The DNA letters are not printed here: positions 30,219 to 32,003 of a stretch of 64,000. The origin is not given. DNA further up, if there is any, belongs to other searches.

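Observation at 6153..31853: Three B12-binding radical SAM enzymes plus four SAM methyltransferases distributed through one glycan island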

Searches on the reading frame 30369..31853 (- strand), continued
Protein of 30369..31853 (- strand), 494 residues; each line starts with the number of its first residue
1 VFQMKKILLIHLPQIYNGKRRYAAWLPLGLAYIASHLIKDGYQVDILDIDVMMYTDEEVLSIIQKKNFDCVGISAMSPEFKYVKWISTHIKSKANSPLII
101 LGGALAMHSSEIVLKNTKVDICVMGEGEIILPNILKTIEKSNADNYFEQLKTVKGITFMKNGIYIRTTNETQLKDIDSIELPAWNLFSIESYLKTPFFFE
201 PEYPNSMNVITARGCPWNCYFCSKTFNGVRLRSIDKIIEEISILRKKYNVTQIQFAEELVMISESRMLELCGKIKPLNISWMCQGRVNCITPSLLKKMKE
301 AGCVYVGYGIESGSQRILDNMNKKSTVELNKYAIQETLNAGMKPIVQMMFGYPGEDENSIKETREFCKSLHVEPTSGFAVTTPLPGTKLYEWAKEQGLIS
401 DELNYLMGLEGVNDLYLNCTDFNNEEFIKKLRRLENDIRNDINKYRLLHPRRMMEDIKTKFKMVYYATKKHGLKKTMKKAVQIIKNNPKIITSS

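Call 51: get_annotated_region(hit=H1, flank=9000)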
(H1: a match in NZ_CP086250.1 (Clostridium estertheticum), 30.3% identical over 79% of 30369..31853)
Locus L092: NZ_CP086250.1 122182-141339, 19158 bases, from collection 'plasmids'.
description: Clostridium estertheticum strain DSM 14864 plasmid pDSM14864-244, complete sequence
organism: Clostridium estertheticum (NCBI taxid 238834)
taxonomy: Bacteria; Bacillota; Clostridia; Eubacteriales; Clostridiaceae; Clostridium; Clostridium estertheticum
host: -; source: single colony,beef; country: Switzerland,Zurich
typing (MOB-suite, as given by PLSDB): non-mobilizable
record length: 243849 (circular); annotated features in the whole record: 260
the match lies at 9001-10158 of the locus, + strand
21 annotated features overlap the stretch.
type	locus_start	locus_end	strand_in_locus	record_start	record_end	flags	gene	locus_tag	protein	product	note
CDS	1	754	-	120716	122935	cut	-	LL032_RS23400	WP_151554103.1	hypothetical protein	-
CDS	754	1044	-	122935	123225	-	-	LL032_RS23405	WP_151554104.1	hypothetical protein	-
CDS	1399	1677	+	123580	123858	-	-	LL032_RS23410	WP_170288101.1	hypothetical protein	-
CDS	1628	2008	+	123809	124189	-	-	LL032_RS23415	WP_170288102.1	transposase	-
CDS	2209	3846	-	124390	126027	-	-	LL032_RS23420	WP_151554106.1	ABC transporter ATP-binding protein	-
CDS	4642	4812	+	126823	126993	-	-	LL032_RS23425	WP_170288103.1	hypothetical protein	-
CDS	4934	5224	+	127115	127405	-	-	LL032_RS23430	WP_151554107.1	hypothetical protein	-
CDS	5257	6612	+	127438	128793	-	-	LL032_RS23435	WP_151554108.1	radical SAM protein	-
CDS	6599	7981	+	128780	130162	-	-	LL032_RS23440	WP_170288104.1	PqqD family peptide modification chaperone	-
CDS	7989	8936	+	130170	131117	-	-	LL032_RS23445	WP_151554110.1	S8 family serine peptidase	GO:0006508 - proteolysis [Evidence IEA]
CDS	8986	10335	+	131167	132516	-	-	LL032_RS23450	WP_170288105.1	radical SAM protein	-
CDS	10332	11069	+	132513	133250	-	-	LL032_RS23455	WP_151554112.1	ABC transporter ATP-binding protein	-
CDS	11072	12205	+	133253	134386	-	-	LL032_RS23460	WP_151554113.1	ABC transporter permease subunit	GO:0055085 - transmembrane transport [Evidence IEA]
CDS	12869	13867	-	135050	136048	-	-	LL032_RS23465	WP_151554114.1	RepB family plasmid replication initiator protein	GO:0006270 - DNA replication initiation [Evidence IEA]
CDS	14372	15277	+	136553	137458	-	-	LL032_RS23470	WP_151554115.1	PhzF family isomerase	GO:0009058 - biosynthetic process [Evidence IEA]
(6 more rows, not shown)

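Call 52: get_annotated_region(hit=H4, flank=9000)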
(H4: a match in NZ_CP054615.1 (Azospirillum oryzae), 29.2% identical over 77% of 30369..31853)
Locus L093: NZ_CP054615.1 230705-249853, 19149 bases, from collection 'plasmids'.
description: Azospirillum oryzae strain KACC 14407 plasmid unnamed1, complete sequence
organism: Azospirillum oryzae (NCBI taxid 286727)
taxonomy: Bacteria; Pseudomonadota; Alphaproteobacteria; Rhodospirillales; Azospirillaceae; Azospirillum; Azospirillum oryzae
host: -; source: cell culture,soil; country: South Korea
typing (MOB-suite, as given by PLSDB): non-mobilizable; replicon rep_cluster_1806
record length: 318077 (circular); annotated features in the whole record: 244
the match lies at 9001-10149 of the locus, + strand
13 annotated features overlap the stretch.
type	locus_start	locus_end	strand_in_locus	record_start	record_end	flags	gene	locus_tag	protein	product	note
CDS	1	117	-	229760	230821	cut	-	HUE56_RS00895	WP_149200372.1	radical SAM protein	-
CDS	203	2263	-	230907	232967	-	-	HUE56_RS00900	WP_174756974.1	radical SAM protein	-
CDS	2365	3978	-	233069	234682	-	-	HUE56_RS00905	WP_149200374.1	hypothetical protein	-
CDS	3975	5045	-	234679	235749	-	-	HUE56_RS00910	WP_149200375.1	GNAT family N-acetyltransferase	-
CDS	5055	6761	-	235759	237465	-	-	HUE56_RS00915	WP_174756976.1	carbamoyltransferase C-terminal domain-containing protein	-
CDS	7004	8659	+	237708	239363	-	-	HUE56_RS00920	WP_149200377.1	hypothetical protein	-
CDS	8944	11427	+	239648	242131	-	-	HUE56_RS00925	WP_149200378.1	radical SAM protein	-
CDS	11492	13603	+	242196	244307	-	-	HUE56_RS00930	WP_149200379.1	hypothetical protein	-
CDS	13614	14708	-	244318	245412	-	-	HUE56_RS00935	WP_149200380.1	ketoacyl-ACP synthase III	-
CDS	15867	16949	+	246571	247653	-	-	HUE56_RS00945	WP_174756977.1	class I SAM-dependent methyltransferase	-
CDS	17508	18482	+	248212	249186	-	-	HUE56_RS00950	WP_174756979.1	RNA-guided endonuclease TnpB family protein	-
CDS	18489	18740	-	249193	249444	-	-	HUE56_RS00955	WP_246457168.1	hypothetical protein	-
CDS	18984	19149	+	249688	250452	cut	-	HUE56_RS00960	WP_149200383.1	SDR family NAD(P)-dependent oxidoreductase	-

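Call 53: get_annotated_region(hit=H22, flank=9000)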
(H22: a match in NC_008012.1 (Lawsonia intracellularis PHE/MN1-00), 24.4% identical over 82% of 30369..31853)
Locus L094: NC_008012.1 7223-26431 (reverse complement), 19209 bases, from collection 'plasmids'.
description: Lawsonia intracellularis PHE/MN1-00 plasmid 1, complete sequence
organism: Lawsonia intracellularis PHE/MN1-00 (NCBI taxid 363253)
taxonomy: Bacteria; Thermodesulfobacteriota; Desulfovibrionia; Desulfovibrionales; Desulfovibrionaceae; Lawsonia; Lawsonia intracellularis; Lawsonia intracellularis PHE/MN1-00
host: -; source: Sus scrofa; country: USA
typing (MOB-suite, as given by PLSDB): non-mobilizable; replicon rep_cluster_1701
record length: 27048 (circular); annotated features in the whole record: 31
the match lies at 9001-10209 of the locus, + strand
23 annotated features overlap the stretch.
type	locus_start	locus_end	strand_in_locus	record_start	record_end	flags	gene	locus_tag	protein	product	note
CDS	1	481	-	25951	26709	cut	-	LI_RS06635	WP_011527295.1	ParA family protein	-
CDS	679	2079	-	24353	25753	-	-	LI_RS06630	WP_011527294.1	DUF2142 domain-containing protein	-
CDS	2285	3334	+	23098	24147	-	-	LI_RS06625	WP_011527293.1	hypothetical protein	-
CDS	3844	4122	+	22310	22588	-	-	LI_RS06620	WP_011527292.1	type II toxin-antitoxin system Phd/YefM family antitoxin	-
CDS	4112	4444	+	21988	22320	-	-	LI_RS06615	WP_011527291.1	type II toxin-antitoxin system RelE/ParE family toxin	GO:0030541 - plasmid partitioning [Evidence IEA]; GO:0051290 - protein heterotetramerization [Evidence IEA]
CDS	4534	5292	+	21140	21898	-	-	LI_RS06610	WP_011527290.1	glycosyltransferase family 2 protein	-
CDS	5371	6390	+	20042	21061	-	galE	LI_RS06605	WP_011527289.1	UDP-glucose 4-epimerase GalE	GO:0006012 - galactose metabolic process [Evidence IEA]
CDS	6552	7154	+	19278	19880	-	-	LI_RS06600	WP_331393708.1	glycosyltransferase family 2 protein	-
CDS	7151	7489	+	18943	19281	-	-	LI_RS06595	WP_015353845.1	DUF2304 family protein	-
CDS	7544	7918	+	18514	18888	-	-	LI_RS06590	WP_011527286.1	DUF2304 domain-containing protein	-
CDS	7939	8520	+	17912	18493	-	-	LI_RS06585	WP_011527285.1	SIS domain-containing protein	-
CDS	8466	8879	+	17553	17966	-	-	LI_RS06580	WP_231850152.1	hypothetical protein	-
CDS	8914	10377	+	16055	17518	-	-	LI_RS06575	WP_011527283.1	radical SAM protein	-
CDS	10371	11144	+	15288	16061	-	-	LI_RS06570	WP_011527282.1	class I SAM-dependent methyltransferase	-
CDS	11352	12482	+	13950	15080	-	-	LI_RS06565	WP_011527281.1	radical SAM protein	-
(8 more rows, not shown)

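Call 54: get_annotated_region(hit=H2, flank=1000)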
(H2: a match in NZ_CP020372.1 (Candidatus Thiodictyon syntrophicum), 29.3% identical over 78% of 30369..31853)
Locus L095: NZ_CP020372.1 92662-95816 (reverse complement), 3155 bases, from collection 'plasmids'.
description: Candidatus Thiodictyon syntrophicum strain Cad16T plasmid pTs485, complete sequence
organism: Candidatus Thiodictyon syntrophicum (NCBI taxid 1166950)
taxonomy: Bacteria; Pseudomonadota; Gammaproteobacteria; Chromatiales; Chromatiaceae; Thiodictyon; Candidatus Thiodictyon syntrophicum
host: -; source: meromictic lake; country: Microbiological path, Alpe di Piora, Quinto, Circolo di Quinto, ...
typing (MOB-suite, as given by PLSDB): non-mobilizable
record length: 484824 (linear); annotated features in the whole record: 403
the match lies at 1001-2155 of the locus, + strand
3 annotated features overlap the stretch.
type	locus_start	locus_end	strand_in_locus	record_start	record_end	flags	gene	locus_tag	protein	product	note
CDS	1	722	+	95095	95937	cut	puhE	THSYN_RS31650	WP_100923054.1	putative photosynthetic complex assembly protein PuhE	GO:0015979 - photosynthesis [Evidence IEA]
CDS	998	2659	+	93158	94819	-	bchE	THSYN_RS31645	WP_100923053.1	magnesium-protoporphyrin IX monomethyl ester anaerobic oxidative cyclase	-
CDS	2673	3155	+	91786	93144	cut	hemN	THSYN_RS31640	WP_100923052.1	oxygen-independent coproporphyrinogen III oxidase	GO:0006779 - porphyrin-containing compound biosynthetic process [Evidence IEA]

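Call 55: get_annotated_region(hit=H14, flank=1000)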
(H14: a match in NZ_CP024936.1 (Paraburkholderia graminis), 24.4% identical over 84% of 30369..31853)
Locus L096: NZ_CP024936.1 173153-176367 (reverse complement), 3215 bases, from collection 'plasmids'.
description: Paraburkholderia graminis strain PHS1 plasmid pPHS1_P, complete sequence
organism: Paraburkholderia graminis (NCBI taxid 60548)
taxonomy: Bacteria; Pseudomonadota; Betaproteobacteria; Burkholderiales; Burkholderiaceae; Paraburkholderia; Paraburkholderia graminis
host: -; source: soil; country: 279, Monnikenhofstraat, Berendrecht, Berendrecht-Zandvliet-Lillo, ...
typing (MOB-suite, as given by PLSDB): conjugative; relaxase MOBP; mating-pair formation MPF_F
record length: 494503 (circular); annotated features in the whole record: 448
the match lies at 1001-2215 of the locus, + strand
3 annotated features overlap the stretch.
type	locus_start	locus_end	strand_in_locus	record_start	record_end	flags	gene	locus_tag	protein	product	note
CDS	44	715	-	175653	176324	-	-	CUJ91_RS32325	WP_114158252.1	IS6 family transposase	-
CDS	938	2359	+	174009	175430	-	hpnJ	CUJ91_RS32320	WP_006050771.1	hopanoid biosynthesis associated radical SAM protein HpnJ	-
CDS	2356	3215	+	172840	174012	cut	hpnI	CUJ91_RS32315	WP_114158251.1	bacteriohopanetetrol glucosamine biosynthesis glycosyltransferase HpnI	-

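Call 56: get_annotated_region(hit=H8, flank=1000)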
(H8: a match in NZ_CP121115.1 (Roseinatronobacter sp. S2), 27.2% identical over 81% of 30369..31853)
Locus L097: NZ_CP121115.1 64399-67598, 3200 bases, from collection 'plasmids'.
description: Roseinatronobacter sp. S2 plasmid unnamed2, complete sequence
organism: Roseinatronobacter sp. S2 (NCBI taxid 3035471)
taxonomy: Bacteria; Pseudomonadota; Alphaproteobacteria; Rhodobacterales; Paracoccaceae; Roseinatronobacter; Roseinatronobacter sp. S2
host: -; source: cell culture,Alkaline Spring; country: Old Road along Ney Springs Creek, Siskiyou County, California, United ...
typing (MOB-suite, as given by PLSDB): non-mobilizable
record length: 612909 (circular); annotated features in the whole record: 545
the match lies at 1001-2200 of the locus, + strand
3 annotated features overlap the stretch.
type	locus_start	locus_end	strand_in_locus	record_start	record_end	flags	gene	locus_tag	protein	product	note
CDS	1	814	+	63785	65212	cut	ppsR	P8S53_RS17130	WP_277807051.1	transcriptional regulator PpsR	GO:0010109 - regulation of photosynthesis [Evidence IEA]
CDS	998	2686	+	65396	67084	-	bchE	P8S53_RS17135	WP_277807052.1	magnesium-protoporphyrin IX monomethyl ester anaerobic oxidative cyclase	-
CDS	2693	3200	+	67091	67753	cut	bchJ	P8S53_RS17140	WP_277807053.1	bacteriochlorophyll 4-vinyl reductase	GO:0015995 - chlorophyll biosynthetic process [Evidence IEA]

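Call 57: get_annotated_region(hit=H27, flank=1000)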
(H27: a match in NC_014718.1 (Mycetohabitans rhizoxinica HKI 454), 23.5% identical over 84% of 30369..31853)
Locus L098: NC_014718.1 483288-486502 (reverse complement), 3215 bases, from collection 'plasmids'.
description: Mycetohabitans rhizoxinica HKI 454 plasmid pBRH01, complete sequence
organism: Mycetohabitans rhizoxinica HKI 454 (NCBI taxid 882378)
taxonomy: Bacteria; Pseudomonadota; Betaproteobacteria; Burkholderiales; Burkholderiaceae; Mycetohabitans; Mycetohabitans rhizoxinica; Mycetohabitans rhizoxinica HKI 454
host: -; source: -; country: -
typing (MOB-suite, as given by PLSDB): non-mobilizable
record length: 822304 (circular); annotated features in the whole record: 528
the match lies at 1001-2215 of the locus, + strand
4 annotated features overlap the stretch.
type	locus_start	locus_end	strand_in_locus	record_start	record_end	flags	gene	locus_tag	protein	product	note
CDS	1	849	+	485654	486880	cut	hpnI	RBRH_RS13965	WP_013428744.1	bacteriohopanetetrol glucosamine biosynthesis glycosyltransferase HpnI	-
CDS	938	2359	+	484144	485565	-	hpnJ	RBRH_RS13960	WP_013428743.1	hopanoid biosynthesis associated radical SAM protein HpnJ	-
CDS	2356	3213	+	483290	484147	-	hpnK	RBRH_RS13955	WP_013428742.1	hopanoid biosynthesis-associated protein HpnK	GO:0005975 - carbohydrate metabolic process [Evidence IEA]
CDS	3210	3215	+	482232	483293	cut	-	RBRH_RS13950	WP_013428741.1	lysylphosphatidylglycerol synthase domain-containing protein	-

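Call 76: search_protein_families(library=pfam, proteins=[L007:496-2898:-, L007:7577-8755:-, L007:15558-17360:-, L094:8914-10377:+, L094:11352-12482:+], max_evalue=0.001)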
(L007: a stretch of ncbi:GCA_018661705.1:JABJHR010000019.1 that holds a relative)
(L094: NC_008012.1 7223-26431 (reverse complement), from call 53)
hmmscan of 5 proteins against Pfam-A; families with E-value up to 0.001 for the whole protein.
L007:496-2898:- (800 aa): 3 families
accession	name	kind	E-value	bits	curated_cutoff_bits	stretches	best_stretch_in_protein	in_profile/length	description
PF00248.27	Aldo_ket_red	-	6.3e-28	98.1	24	1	507-776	1-281/291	Aldo/keto reductase family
PF04055.27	Radical_SAM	-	1.5e-16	61.4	29.5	1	225-404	1-165/166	Radical SAM superfamily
PF02310.24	B12-binding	-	0.00043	20.6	32.1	0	16-159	13-120/121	B12 binding domain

L007:7577-8755:- (392 aa): 5 families
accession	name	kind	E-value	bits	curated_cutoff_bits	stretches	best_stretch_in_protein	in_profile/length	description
PF13649.12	Methyltransf_25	-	6.4e-06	27.2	27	0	47-89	1-43/97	Methyltransferase domain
PF08242.18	Methyltransf_12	-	1.5e-05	26.1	30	0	106-200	23-98/98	Methyltransferase domain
PF08241.18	Methyltransf_11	-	1.5e-05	26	21.2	0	107-202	22-95/95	Methyltransferase domain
PF01135.25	PCMT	-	5.9e-05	23.4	20.3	1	29-81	60-111/210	Protein-L-isoaspartate(D-aspartate) O-methyltransferase (PCMT)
PF13489.12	Methyltransf_23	-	0.00017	21.8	27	1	28-256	7-160/164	Methyltransferase domain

L007:15558-17360:- (600 aa): 0 families

L094:8914-10377:+ (487 aa): 2 families
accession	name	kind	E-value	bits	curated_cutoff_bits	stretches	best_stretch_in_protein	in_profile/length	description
PF04055.27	Radical_SAM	-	7.1e-17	62.5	29.5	1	207-362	1-157/166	Radical SAM superfamily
PF02310.24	B12-binding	-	1.6e-12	47.8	32.1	1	23-135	5-115/121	B12 binding domain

L094:11352-12482:+ (376 aa): 1 family
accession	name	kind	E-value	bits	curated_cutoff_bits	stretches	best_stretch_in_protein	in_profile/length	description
PF04055.27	Radical_SAM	-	7.6e-09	36.4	29.5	1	10-174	2-158/166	Radical SAM superfamily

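Call 83: predict_structure(alignment_id=A1)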
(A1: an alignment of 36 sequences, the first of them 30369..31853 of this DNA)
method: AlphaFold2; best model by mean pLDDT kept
length: 494 residues; sequences in the alignment: 36
mean_pLDDT: 91.9   pTM: 0.90
mean pLDDT of the five models: 91.9, 91.3, 91.1, 90.5, 90.1
residues with pLDDT >= 90: 371; 70-90: 104; 50-70: 19; < 50: 0
segments of 3 or more residues with pLDDT < 50: none
pLDDT, mean of each block of 10 residues (from residue 1): 86 91 87 96 96 94 96 97 98 95 95 98 94 93 82 96 94 89 94 75 81 84 71 96 96 90 93 97 91 97 94 95 93 97 94 96 98 91 93 96 97 95 97 95 90 86 84 92 87 74
secondary structure, 60 per line:
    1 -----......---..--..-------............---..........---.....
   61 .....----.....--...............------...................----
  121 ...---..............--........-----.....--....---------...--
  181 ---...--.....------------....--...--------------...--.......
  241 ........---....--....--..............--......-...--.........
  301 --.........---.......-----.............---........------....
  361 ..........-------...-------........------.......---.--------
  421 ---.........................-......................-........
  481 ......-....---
elements in order: E6-11 H28-39 E43-48 H49-52 H56-65 E70-74 H77-91 E98-102 H103-116 E121-123 H127-140 H143-150 E156-160 E163-166 H189-193 E206-209 E212-214 E229-231 H234-248 E252-255 H264-277 E280-285 H292-300 E303-311 H315-321 H327-339 E343-350 H357-370 E378-380 H388-395 H402-408 H424-448 H450-471 H473-486 H488-491

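Call 85: search_protein_families(library=pfam, alignment_id=A3, max_evalue=0.00001)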
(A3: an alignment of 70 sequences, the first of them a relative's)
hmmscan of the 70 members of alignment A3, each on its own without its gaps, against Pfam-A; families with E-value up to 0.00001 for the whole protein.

A. member 1, L016:8005-9444:+ (479 aa): 2 families
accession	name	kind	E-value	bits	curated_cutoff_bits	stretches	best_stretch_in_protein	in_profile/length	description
PF04055.27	Radical_SAM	-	2.6e-22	80.2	29.5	1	206-370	1-166/166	Radical SAM superfamily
PF02310.24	B12-binding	-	2.2e-10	40.9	32.1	1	22-139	4-120/121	B12 binding domain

B. families by the number of members that match (of 70 scanned): 96 families (the first 25 are shown)
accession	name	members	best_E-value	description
PF02348.25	CTP_transf_3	6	2e-29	Cytidylyltransferase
PF04055.27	Radical_SAM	6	2.4e-26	Radical SAM superfamily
PF00535.33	Glycos_transf_2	5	9.8e-41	Glycosyl transferase family 2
PF02719.21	Polysacc_synt_2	4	6e-105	Polysaccharide biosynthesis protein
PF03102.20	NeuB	4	2.8e-96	NeuB family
PF16363.11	GDP_Man_Dehyd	4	4.7e-61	GDP-mannose 4,6 dehydratase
PF01370.27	Epimerase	4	3.1e-55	NAD dependent epimerase/dehydratase family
PF01073.25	3Beta_HSD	4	8.5e-28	3-beta hydroxysteroid dehydrogenase/isomerase family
PF13641.12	Glyco_tranf_2_3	4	7e-25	Glycosyltransferase like family 2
PF13489.12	Methyltransf_23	4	5.5e-16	Methyltransferase domain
PF07993.18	NAD_binding_4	4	7.7e-16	Male sterility protein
PF04321.23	RmlD_sub_bind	4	7.9e-16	RmlD substrate binding domain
PF13460.12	NAD_binding_10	4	3.3e-11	NAD(P)H-binding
PF05368.20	NmrA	4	2.1e-09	NmrA-like family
PF01041.23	DegT_DnrJ_EryC1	3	3.3e-128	DegT/DnrJ/EryC1/StrS aminotransferase family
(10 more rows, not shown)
